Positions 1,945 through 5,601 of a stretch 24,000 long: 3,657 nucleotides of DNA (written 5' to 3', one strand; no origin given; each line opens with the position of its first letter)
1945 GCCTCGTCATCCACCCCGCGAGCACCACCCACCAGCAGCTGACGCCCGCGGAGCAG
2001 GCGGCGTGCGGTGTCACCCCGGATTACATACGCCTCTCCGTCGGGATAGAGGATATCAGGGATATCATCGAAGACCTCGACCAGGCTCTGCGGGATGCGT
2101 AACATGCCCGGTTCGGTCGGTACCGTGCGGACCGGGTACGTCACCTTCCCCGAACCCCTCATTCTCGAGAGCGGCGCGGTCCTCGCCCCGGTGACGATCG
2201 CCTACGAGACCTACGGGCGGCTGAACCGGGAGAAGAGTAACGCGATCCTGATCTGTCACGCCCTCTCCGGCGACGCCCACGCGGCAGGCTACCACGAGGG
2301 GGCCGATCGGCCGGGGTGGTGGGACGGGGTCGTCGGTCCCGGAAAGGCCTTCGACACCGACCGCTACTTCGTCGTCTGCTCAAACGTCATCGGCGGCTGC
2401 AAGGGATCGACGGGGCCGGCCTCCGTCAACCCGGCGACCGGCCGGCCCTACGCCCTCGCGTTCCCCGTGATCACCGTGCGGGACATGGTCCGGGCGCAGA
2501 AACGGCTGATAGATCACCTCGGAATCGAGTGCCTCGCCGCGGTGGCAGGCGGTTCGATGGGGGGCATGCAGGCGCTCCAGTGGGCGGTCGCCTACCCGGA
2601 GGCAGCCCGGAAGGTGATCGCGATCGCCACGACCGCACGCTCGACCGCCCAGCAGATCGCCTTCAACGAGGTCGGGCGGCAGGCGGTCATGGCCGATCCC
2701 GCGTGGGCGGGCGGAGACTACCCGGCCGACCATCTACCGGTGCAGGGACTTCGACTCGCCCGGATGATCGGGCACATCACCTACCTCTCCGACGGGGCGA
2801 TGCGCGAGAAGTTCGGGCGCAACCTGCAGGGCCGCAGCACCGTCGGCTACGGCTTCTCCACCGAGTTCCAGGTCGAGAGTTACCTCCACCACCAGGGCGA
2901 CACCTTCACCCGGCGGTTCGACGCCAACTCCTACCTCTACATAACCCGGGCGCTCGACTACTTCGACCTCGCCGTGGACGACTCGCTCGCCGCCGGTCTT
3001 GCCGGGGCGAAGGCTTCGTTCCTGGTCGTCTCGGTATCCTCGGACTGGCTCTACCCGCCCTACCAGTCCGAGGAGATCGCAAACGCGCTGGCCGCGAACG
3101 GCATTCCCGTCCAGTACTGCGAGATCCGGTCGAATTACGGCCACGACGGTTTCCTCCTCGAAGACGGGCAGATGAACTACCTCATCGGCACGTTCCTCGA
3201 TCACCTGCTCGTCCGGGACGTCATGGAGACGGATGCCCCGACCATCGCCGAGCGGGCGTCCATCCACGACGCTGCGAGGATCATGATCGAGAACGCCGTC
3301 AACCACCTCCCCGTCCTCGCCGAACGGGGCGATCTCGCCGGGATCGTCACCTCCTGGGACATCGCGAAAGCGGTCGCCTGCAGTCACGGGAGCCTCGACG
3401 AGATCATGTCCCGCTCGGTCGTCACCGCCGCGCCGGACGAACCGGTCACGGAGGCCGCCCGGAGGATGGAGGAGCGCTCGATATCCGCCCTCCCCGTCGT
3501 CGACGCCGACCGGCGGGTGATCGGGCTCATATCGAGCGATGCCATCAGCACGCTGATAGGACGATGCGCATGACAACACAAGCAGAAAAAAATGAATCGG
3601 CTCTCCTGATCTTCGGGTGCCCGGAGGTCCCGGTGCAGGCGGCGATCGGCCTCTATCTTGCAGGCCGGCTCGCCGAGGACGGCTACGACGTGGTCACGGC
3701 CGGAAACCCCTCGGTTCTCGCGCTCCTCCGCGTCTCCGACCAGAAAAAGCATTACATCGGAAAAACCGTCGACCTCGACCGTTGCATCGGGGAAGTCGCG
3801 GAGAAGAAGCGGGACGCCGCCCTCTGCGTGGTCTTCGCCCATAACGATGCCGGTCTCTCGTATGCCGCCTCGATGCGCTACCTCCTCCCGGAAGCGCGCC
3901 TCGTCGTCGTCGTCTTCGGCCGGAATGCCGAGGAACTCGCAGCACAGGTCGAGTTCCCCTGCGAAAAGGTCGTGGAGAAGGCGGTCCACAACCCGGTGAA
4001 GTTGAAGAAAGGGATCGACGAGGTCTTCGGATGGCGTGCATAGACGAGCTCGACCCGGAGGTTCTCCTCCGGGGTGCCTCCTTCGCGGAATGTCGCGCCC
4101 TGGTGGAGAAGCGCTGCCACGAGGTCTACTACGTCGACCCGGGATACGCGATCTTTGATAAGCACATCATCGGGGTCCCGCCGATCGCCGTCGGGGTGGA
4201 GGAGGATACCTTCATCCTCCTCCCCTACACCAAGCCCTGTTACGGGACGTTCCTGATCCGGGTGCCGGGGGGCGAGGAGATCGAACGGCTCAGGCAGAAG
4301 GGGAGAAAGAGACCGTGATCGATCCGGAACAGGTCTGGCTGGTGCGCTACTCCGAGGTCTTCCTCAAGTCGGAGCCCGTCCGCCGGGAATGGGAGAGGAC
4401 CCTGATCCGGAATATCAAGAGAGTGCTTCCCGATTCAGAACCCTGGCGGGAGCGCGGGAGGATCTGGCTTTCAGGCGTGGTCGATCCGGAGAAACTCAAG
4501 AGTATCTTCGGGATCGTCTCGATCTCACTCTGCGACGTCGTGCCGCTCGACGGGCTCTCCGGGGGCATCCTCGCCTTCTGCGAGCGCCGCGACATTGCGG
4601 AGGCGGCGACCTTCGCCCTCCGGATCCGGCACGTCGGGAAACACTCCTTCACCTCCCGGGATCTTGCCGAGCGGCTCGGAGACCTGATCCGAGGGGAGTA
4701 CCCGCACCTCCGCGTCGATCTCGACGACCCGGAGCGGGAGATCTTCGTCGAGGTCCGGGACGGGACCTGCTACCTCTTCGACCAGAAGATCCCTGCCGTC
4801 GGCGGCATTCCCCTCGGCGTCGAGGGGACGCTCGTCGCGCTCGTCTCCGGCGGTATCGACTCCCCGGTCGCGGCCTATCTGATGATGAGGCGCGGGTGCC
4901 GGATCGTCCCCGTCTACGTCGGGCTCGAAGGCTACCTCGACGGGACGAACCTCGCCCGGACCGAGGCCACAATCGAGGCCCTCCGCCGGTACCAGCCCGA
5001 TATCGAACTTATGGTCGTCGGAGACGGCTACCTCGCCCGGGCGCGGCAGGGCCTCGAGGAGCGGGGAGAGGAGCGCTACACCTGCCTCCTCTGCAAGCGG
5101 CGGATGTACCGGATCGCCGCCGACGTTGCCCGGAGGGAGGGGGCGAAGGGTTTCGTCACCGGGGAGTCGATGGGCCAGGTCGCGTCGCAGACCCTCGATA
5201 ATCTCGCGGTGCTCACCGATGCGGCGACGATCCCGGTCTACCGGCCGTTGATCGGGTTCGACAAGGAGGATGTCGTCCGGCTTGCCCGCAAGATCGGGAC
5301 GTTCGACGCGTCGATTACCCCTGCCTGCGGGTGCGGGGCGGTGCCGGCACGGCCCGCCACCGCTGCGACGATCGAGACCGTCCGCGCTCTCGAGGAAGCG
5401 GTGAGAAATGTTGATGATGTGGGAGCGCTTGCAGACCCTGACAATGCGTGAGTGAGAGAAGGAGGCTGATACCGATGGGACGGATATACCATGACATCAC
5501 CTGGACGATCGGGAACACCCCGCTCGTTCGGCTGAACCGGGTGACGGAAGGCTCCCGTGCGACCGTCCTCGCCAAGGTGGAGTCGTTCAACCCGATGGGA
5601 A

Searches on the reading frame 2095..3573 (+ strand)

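Call 57: search_protein_families(library=pfam, proteins=[window:2095-3573:+], max_evalue=0.0001)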
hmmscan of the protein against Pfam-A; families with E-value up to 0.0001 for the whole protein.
window:2095-3573:+ (492 aa): 2 families
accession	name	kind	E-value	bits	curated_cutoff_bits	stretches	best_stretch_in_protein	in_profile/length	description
PF00571.33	CBS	-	7.5e-29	100.3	24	2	436-484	3-51/57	CBS domain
PF00561.26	Abhydrolase_1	-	1.4e-24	87.6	25.8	1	49-356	1-244/245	alpha/beta hydrolase fold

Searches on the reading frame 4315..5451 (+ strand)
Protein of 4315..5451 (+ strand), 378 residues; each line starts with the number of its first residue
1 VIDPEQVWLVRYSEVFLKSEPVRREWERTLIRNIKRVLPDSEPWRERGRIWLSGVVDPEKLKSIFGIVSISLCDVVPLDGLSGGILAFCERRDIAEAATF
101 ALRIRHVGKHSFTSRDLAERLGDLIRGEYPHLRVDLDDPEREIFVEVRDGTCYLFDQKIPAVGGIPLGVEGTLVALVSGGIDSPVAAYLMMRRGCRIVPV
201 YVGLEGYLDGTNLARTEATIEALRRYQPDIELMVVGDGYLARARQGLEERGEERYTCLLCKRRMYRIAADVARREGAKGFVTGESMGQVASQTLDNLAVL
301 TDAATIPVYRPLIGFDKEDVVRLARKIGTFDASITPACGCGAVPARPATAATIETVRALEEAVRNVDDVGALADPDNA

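Call 57: search_protein_families(library=pfam, proteins=[window:4315-5451:+], max_evalue=0.0001)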
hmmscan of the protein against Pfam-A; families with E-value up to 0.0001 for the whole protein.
window:4315-5451:+ (378 aa): 4 families
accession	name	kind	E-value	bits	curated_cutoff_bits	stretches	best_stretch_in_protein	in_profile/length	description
PF02568.20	ThiI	-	4.7e-59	199.8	20.5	1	168-363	1-195/197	Thiamine biosynthesis protein (ThiI)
PF02926.22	THUMP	-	1.3e-11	45.2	20.6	1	85-155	11-82/84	THUMP domain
PF22025.1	ThiI_fer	-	1.7e-10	41.6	25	1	8-71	2-72/72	ThiI ferredoxin-like domain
PF06508.19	QueC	-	5.1e-05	23.3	22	0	296-338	144-183/210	Queuosine biosynthesis protein QueC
